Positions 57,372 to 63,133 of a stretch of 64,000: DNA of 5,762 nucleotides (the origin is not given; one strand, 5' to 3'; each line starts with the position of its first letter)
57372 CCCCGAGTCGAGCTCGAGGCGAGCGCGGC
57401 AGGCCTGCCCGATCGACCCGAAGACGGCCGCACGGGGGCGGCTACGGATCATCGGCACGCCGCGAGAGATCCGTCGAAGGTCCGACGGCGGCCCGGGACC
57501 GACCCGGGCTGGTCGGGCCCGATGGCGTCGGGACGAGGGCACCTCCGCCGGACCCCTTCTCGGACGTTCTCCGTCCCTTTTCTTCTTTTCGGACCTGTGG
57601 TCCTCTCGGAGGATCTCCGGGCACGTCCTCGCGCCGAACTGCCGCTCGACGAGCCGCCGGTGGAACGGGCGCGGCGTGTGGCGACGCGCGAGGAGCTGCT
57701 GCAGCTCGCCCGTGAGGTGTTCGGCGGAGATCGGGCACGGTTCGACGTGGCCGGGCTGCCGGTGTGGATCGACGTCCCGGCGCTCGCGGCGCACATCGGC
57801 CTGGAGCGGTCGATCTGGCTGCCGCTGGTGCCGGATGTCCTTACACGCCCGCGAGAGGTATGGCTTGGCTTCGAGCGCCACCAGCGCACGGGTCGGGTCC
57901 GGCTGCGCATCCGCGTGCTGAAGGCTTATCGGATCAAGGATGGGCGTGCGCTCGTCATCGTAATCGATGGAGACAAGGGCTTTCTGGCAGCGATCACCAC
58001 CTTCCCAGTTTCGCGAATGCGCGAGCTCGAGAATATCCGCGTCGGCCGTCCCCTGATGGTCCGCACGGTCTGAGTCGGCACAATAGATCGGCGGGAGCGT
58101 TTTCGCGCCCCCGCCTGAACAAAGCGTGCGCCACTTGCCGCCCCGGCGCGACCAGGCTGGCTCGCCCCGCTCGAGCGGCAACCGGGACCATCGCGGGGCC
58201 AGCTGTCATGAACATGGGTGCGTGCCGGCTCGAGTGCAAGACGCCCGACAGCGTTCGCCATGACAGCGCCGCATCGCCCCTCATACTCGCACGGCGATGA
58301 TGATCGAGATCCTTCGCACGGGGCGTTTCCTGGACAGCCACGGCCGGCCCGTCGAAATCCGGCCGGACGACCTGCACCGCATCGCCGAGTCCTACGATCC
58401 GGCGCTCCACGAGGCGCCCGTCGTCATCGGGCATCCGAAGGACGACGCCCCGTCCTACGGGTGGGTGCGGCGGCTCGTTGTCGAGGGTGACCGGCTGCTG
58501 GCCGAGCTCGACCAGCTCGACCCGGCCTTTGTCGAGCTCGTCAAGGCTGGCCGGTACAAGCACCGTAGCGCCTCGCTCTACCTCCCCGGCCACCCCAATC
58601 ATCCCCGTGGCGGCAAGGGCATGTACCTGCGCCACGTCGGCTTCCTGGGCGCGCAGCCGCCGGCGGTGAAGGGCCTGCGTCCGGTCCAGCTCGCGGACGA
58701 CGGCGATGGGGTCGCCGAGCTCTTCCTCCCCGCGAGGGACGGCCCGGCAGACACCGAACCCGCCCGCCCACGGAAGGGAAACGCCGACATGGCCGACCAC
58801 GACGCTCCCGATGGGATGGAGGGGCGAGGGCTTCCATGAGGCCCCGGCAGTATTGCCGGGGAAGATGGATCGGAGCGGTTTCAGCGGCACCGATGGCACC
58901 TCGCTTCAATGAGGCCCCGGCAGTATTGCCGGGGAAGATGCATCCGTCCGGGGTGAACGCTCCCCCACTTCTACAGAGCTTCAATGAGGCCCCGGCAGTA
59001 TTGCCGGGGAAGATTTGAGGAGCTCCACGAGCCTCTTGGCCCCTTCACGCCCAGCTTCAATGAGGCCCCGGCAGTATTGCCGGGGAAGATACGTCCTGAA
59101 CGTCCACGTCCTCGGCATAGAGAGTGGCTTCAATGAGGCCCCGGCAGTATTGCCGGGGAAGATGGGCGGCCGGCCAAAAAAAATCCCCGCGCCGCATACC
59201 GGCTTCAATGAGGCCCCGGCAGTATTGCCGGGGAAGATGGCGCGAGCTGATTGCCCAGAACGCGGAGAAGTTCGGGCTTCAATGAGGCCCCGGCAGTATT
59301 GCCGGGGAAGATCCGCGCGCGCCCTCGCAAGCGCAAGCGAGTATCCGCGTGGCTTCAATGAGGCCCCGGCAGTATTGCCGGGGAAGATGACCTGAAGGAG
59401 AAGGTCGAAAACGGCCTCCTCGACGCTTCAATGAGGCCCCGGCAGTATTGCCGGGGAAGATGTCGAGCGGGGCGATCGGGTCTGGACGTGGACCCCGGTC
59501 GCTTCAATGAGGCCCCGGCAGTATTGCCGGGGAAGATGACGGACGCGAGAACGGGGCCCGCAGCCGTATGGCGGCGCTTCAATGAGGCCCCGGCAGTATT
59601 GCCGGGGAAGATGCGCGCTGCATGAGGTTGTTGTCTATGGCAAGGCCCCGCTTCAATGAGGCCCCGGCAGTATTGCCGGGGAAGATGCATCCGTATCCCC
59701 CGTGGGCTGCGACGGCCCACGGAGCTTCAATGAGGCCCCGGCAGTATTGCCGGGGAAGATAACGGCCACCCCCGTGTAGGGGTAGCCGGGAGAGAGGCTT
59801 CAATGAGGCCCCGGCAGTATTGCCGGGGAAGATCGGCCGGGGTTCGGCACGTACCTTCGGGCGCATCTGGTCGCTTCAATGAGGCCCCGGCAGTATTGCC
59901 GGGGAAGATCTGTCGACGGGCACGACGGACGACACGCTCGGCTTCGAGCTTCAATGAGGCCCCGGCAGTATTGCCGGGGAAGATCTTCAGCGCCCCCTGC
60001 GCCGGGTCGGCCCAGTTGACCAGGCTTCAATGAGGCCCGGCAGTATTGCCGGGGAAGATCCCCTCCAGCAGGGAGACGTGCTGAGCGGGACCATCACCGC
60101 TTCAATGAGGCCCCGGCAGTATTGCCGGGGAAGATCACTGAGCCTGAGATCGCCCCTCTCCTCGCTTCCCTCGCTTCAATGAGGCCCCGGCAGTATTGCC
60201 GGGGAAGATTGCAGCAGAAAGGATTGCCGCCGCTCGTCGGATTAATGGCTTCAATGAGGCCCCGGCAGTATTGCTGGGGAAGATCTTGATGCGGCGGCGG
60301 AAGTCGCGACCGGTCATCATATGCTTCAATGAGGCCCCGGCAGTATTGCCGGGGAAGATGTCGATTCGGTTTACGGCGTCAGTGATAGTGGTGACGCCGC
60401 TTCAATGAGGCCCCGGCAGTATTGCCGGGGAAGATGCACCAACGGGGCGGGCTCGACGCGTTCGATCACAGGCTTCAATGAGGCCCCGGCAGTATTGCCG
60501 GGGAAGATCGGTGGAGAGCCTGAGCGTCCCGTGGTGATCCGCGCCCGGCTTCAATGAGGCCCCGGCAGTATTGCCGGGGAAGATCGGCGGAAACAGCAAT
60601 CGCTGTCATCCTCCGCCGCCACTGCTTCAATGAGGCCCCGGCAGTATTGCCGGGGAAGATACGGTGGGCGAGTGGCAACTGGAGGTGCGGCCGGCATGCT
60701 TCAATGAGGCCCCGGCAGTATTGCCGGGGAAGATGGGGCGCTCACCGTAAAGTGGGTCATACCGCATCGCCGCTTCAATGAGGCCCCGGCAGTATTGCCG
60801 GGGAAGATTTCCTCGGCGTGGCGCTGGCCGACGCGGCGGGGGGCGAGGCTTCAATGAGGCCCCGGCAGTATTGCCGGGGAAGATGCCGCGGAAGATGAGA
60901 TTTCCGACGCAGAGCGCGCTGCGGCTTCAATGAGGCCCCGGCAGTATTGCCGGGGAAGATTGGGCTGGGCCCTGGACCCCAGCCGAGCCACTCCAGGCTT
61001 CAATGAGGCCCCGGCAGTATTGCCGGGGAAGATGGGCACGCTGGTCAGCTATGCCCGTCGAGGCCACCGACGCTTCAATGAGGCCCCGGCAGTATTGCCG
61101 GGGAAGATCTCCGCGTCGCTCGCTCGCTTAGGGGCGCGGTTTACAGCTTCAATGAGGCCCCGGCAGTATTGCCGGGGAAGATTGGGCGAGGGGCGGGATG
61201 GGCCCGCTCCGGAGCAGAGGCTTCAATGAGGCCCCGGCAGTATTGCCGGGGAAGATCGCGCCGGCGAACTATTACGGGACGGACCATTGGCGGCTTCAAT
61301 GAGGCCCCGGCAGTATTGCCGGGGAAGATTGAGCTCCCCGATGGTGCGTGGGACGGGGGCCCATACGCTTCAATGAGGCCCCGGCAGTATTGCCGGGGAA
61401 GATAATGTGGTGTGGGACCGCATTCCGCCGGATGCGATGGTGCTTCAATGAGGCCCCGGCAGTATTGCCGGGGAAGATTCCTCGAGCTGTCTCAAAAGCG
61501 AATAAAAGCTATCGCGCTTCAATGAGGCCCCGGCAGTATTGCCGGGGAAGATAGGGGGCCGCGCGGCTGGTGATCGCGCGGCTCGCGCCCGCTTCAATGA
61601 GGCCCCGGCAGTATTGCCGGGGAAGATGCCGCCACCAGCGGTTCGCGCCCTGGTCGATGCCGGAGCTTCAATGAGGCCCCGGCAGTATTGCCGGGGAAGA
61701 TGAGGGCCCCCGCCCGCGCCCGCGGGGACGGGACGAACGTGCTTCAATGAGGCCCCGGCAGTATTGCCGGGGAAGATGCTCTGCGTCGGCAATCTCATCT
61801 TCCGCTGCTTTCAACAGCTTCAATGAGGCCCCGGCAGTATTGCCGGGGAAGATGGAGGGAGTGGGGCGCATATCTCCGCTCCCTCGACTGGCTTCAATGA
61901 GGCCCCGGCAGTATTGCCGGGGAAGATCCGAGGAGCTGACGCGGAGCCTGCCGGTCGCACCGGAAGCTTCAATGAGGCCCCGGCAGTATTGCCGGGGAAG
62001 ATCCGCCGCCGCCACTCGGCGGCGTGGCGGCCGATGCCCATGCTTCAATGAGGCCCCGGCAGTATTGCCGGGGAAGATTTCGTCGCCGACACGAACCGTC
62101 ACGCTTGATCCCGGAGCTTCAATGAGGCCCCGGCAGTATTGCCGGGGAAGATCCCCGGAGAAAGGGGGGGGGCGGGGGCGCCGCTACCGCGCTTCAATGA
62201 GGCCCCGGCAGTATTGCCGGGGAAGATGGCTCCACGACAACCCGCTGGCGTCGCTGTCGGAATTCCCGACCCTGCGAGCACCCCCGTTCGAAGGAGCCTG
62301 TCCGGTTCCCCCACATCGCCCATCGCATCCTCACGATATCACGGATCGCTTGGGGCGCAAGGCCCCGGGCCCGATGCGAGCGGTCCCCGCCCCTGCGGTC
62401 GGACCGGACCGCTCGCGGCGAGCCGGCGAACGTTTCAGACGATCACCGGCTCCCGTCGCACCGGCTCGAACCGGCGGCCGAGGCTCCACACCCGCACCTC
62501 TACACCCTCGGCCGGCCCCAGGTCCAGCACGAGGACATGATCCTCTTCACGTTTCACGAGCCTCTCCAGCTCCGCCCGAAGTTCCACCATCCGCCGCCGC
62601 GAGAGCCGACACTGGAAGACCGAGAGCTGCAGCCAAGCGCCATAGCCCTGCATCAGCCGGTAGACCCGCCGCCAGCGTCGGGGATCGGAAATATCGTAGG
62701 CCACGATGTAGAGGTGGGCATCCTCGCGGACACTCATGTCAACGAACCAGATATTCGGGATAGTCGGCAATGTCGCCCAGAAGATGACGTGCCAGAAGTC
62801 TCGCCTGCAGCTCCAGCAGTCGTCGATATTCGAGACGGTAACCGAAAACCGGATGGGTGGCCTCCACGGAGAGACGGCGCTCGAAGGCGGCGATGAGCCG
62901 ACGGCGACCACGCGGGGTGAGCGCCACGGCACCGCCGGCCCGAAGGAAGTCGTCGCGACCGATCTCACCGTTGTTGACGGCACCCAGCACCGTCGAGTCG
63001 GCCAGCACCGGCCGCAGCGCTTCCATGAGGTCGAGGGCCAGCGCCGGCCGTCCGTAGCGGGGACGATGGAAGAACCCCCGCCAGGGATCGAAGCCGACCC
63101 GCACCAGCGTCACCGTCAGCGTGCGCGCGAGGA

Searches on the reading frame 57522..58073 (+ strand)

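Call 95: search_protein_families(library=pfam, proteins=[window:57522-58073:+], max_evalue=0.01)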
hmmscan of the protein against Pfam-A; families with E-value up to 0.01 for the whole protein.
window:57522-58073:+ (183 aa): 1 family
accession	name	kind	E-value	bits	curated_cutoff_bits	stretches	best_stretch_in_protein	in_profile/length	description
PF18810.6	PBECR2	-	6.5e-13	49.4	27.1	1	68-175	12-115/120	phage-Barnase-EndoU-ColicinE5/D-RelE like nuclease2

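Call 97: search_protein_families(library=phrogs, proteins=[window:57522-58073:+], max_evalue=0.001)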
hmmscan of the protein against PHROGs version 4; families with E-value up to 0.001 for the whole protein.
window:57522-58073:+ (183 aa): 0 families

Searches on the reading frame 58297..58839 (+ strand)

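Call 9: search_protein_families(library=padloc, proteins=[window:58297-58839:+], max_evalue=0.00001)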
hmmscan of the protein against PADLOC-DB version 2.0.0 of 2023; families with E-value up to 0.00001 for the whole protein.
window:58297-58839:+ (180 aa): 0 families

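Call 74: search_protein_families(library=ncbifam, proteins=[window:58297-58839:+], max_evalue=0.001)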
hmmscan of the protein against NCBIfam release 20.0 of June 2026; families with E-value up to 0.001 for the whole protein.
window:58297-58839:+ (180 aa): 0 families

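Call 95: search_protein_families(library=pfam, proteins=[window:58297-58839:+], max_evalue=0.01)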
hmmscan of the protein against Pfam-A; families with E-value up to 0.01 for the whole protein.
window:58297-58839:+ (180 aa): 0 families

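Call 97: search_protein_families(library=phrogs, proteins=[window:58297-58839:+], max_evalue=0.001)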
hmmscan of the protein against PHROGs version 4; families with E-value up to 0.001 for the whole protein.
window:58297-58839:+ (180 aa): 2 families
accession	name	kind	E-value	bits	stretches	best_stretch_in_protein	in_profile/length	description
phrog_976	-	head and packaging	1.4e-61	210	1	2-142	33-172/415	head maturation protease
phrog_3894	-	head and packaging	9.3e-07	29.4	1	3-131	12-145/458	head maturation protease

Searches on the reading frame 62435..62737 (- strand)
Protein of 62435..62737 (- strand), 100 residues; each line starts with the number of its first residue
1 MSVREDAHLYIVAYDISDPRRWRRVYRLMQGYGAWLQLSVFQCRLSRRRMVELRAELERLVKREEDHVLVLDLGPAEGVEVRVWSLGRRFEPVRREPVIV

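Call 78: find_encoding_contigs(protein=window:62435-62737:-, flank=10000, max_places=4)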
Protein window:62435-62737:- (100 aa): 2 contigs read that carry it; 2 places shown.
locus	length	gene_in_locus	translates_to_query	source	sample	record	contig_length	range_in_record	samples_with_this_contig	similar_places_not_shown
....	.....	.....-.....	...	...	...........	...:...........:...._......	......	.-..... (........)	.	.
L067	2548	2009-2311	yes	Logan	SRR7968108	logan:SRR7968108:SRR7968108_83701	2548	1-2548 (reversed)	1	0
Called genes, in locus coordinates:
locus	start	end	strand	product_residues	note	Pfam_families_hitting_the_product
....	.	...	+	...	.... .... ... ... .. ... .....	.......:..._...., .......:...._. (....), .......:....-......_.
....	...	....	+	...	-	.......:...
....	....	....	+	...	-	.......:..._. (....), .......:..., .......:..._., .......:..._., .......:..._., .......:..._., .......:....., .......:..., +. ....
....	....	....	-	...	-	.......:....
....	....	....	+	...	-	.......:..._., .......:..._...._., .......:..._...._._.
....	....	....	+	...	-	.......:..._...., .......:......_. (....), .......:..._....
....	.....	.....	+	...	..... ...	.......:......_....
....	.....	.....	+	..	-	?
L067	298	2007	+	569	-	PF01930:Cas_Cas4, PF12705:PDDEXK_1 (weak), PF01867:Cas_Cas1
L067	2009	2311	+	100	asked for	PF09827:CRISPR_Cas2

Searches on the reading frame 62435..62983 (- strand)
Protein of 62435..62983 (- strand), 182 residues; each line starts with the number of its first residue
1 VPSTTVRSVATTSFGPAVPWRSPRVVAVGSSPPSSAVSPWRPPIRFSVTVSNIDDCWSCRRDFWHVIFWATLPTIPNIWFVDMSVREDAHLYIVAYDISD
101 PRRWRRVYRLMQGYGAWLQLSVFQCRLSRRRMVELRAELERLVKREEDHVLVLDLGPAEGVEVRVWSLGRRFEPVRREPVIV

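Call 9: search_protein_families(library=padloc, proteins=[window:62435-62983:-], max_evalue=0.00001)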
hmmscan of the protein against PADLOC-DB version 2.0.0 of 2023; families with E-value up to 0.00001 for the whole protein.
window:62435-62983:- (182 aa): 18 families
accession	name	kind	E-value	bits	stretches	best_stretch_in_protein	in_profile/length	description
PDLC01756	Cas2g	-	5.7e-31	104.4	1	88-182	2-96/96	-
PDLC02078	Cas2b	-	2.2e-22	76.8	1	89-155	2-67/94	-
PDLC02027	Cas2d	-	3.9e-20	70.1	1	91-155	2-66/89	-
PDLC01338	Cas2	-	3e-19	67.3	1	92-165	1-71/76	"CAS-I,CAS-II,CAS-III,CAS-IV,CAS-V,CAS-VI; acquisition_2"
PDLC01649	Cas2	-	3.4e-17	60.5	1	91-156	2-66/70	"CAS-I,CAS-II,CAS-III,CAS-IV,CAS-V,CAS-VI; acquisition_2"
PDLC01443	Cas2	-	9.5e-17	59.3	1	91-157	2-66/86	"CAS-I,CAS-II,CAS-III,CAS-IV,CAS-V,CAS-VI; acquisition_2"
PDLC00936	Cas2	-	1.1e-13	49.4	1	92-163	1-75/83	Cas2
PDLC02074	Cas2_IIIb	-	1.9e-13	48.3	1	91-156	3-66/86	-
PDLC01749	Cas2b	-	3.4e-12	44.7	1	93-166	4-76/87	-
PDLC02076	Cas2b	-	2.3e-11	42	1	93-157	4-67/87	-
PDLC01251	Cas2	-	8e-11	40.1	1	91-155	2-65/84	"CAS-I,CAS-II,CAS-III,CAS-IV,CAS-V,CAS-VI; acquisition_2"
PDLC01748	Cas2_IIIa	-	2.6e-10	38.7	1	92-178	3-84/88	-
PDLC00935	Cas2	-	5.9e-10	37.4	1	91-156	2-71/96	CRISPR-associated endonuclease Cas2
PDLC01751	Cas2c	-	7.6e-10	37.2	1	93-160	4-75/95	-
PDLC01525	Cas2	-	1.2e-07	30.4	1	93-155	4-66/90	"CAS-I,CAS-II,CAS-III,CAS-IV,CAS-V,CAS-VI; acquisition_2"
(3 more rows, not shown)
